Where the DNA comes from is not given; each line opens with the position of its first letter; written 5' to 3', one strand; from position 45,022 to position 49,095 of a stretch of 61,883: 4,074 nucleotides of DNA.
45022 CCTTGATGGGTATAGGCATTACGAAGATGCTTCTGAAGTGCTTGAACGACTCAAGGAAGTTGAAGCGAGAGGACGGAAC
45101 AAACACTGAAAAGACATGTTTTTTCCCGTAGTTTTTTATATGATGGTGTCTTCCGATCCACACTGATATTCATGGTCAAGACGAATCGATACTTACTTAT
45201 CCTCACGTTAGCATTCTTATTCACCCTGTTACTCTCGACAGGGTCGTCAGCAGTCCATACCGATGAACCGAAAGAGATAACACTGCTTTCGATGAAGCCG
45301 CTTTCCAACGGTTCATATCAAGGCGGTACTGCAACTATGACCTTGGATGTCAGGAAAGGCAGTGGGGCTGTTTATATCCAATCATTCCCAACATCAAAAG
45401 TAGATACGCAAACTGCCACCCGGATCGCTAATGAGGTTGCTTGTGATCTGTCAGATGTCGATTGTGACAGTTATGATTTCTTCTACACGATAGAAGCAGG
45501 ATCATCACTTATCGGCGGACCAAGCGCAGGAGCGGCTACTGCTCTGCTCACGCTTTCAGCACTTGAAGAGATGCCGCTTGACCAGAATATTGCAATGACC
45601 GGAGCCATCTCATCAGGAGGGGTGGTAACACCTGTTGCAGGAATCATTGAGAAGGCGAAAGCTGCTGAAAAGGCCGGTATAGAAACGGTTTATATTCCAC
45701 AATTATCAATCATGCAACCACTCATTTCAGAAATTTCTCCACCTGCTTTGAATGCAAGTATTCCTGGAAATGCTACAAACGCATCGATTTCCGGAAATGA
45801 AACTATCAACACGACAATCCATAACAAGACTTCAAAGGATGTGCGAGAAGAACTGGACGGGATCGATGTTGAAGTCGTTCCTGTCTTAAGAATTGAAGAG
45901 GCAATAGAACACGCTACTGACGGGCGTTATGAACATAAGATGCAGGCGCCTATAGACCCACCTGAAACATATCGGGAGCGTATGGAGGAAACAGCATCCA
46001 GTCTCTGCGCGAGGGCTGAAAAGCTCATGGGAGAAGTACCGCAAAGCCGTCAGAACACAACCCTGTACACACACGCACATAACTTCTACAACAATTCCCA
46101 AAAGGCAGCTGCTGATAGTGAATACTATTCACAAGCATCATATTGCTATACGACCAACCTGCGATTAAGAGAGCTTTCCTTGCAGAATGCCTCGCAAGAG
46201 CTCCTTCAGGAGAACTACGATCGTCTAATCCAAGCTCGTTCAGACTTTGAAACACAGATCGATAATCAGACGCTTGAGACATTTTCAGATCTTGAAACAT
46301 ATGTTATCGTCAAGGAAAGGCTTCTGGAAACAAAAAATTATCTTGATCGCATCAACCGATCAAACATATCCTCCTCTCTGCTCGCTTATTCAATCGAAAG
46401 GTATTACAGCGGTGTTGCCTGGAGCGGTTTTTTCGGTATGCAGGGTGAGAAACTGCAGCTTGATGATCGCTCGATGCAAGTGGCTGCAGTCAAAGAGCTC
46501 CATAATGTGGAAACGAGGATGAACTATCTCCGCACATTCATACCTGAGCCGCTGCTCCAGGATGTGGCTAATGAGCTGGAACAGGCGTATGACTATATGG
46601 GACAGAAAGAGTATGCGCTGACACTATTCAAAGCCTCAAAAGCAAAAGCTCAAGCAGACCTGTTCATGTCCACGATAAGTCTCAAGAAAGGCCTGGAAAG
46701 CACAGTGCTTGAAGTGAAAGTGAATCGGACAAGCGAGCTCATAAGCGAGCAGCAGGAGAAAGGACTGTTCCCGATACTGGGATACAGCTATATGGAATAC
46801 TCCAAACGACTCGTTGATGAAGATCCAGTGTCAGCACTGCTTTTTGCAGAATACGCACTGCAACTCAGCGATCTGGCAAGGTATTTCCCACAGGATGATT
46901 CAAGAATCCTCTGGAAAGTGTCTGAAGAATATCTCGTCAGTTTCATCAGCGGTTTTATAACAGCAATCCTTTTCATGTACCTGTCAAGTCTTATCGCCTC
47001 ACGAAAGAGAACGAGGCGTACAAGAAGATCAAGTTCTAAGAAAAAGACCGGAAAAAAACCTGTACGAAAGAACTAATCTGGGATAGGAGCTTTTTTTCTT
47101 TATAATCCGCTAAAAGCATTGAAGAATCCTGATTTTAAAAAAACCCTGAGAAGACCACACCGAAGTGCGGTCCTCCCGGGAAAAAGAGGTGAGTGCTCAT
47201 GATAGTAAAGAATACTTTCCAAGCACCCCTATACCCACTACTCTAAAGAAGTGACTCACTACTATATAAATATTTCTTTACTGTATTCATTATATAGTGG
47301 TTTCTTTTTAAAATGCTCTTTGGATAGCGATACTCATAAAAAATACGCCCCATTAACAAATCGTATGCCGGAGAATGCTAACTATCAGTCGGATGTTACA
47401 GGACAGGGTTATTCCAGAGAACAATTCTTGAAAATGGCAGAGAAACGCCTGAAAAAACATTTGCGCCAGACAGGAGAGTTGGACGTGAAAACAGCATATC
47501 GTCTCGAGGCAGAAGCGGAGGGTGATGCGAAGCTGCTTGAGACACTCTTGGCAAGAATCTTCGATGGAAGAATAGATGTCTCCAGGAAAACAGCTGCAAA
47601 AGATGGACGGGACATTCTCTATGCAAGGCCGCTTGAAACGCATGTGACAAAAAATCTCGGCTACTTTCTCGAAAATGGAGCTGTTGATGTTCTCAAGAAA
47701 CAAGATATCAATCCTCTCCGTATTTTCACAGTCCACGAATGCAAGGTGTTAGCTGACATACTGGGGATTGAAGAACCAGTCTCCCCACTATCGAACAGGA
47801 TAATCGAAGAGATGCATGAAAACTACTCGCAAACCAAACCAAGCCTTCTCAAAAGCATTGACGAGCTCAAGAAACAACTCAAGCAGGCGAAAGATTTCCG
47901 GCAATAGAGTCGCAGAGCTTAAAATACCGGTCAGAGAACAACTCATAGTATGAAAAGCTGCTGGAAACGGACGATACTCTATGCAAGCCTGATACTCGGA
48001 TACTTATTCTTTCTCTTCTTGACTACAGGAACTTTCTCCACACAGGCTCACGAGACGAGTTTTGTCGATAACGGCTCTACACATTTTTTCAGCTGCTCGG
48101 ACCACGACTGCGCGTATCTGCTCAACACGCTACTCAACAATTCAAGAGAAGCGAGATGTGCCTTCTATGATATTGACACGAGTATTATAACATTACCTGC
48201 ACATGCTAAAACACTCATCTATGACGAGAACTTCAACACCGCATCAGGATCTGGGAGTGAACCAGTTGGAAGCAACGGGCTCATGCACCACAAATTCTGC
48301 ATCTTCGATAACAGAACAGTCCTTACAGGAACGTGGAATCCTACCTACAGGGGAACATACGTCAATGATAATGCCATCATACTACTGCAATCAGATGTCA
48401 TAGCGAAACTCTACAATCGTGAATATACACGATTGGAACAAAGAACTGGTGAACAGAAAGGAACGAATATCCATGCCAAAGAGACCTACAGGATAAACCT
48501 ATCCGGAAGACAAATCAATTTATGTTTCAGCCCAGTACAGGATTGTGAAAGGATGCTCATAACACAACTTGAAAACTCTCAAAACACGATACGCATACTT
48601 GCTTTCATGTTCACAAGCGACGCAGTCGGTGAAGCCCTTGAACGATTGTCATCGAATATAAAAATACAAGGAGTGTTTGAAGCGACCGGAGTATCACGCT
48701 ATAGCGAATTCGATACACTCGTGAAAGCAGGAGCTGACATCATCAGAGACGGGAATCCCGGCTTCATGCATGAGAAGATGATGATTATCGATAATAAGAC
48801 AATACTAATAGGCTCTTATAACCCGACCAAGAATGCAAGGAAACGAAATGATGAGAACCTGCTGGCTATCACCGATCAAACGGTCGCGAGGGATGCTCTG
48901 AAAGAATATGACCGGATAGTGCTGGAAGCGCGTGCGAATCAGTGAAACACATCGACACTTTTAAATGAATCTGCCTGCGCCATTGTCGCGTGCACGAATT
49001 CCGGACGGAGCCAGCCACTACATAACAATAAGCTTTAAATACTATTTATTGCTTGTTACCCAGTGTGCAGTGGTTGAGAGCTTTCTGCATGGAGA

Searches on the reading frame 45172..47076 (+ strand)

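Call 11: search_protein_families(library=pfam, proteins=[window:45172-47076:+])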
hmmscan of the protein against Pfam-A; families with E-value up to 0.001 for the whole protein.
window:45172-47076:+ (634 aa): 1 family
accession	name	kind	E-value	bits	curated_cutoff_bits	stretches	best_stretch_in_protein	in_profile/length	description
PF05362.19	Lon_C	-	4.4e-13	49.7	21.1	1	108-177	101-170/205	Lon protease (S16) C-terminal proteolytic domain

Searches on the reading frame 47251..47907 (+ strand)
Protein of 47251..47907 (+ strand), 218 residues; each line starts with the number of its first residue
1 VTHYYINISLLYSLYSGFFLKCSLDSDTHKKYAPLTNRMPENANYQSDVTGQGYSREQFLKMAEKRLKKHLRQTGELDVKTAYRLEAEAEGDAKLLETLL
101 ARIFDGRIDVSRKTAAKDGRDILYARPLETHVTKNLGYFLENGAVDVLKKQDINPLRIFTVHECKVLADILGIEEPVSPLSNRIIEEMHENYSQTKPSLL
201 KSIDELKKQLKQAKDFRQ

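Call 11: search_protein_families(library=pfam, proteins=[window:47251-47907:+])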
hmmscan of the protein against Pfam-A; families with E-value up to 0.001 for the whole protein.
window:47251-47907:+ (218 aa): 0 families

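Call 57: search_protein_families(library=ncbifam, proteins=[window:47251-47907:+], max_evalue=1)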
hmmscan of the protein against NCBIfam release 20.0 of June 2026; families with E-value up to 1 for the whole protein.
window:47251-47907:+ (218 aa): 1 family
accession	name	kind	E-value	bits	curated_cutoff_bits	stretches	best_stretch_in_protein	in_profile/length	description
NF003025.0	PRK03902.1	equivalog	0.017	15.1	138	1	156-213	84-140/142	transcriptional regulator MntR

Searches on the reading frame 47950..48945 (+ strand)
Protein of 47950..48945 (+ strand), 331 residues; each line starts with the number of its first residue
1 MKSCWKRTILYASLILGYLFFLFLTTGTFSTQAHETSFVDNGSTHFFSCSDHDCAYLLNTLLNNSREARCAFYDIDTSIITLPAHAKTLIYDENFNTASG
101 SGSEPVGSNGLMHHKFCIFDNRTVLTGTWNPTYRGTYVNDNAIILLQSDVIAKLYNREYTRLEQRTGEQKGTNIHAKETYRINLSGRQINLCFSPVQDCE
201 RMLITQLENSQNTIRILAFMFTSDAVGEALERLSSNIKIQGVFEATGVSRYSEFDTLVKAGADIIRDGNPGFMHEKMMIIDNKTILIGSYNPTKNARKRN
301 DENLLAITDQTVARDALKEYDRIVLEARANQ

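Call 11: search_protein_families(library=pfam, proteins=[window:47950-48945:+])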
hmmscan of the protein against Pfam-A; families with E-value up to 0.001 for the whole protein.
window:47950-48945:+ (331 aa): 3 families
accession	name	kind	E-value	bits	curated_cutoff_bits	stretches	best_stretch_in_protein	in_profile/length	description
PF13091.12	PLDc_2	-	4.1e-32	111.2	27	2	203-323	1-131/132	PLD-like domain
PF00614.28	PLDc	-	2.9e-10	40.1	21.9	1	269-291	1-23/28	Phospholipase D Active site motif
PF07894.18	SACK1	-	9.1e-07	29.1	21.4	0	109-162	216-268/274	Scaffolding anchor of CK1 domain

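Call 84: find_homologous_proteins(query=window:47950-48945:+, max_evalue=1e-60)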
Query window:47950-48945:+ (331 aa): 17 proteins with E <= 1e-60 among 1234 candidates.
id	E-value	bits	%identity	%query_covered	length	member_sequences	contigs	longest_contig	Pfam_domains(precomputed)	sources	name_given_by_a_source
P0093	3.6e-220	748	100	100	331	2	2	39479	PF07894.19,PF13091.13,PF00614.29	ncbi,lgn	ncbi:MAG: phospholipase D-like domain-containing protein [Candidatus Woesearchaeota archaeon]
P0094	1.3e-126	440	58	99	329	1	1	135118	PF13091.13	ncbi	ncbi:MAG: phospholipase D-like domain-containing protein [Nanobdellota archaeon]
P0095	1.1e-102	362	52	96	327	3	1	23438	PF13091.13,PF00614.29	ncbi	-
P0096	7.0e-97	343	48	98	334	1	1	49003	PF13091.13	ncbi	ncbi:MAG: phospholipase D-like domain-containing protein [Nanobdellota archaeon]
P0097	1.4e-96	342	53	88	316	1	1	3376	PF13091.13,PF00614.29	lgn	-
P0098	1.5e-67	246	42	87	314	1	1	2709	PF07894.19,PF13091.13,PF00614.29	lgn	-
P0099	3.7e-67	245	41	95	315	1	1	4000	PF07894.19,PF13091.13,PF00614.29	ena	-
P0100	8.5e-66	241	40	98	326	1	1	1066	PF13091.13,PF00614.29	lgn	-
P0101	5.0e-64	235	39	98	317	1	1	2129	PF07894.19,PF13091.13,PF00614.29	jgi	jgi:phosphatidylserine/phosphatidylglycerophosphate/cardiolipin synthase-like enzyme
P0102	2.2e-63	233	38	87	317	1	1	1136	PF07894.19,PF13091.13,PF00614.29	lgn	-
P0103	5.5e-63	231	43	86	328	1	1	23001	PF13091.13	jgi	jgi:phosphatidylserine/phosphatidylglycerophosphate/cardiolipin synthase-like enzyme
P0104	4.1e-62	228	42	88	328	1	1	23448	PF13091.13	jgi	-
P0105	1.3e-61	227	39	89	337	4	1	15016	PF13091.13,PF00614.29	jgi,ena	-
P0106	1.4e-61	227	39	87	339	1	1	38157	PF13091.13,PF00614.29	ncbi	-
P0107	1.6e-61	227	37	96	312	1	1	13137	PF07894.19,PF13091.13,PF00614.29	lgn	-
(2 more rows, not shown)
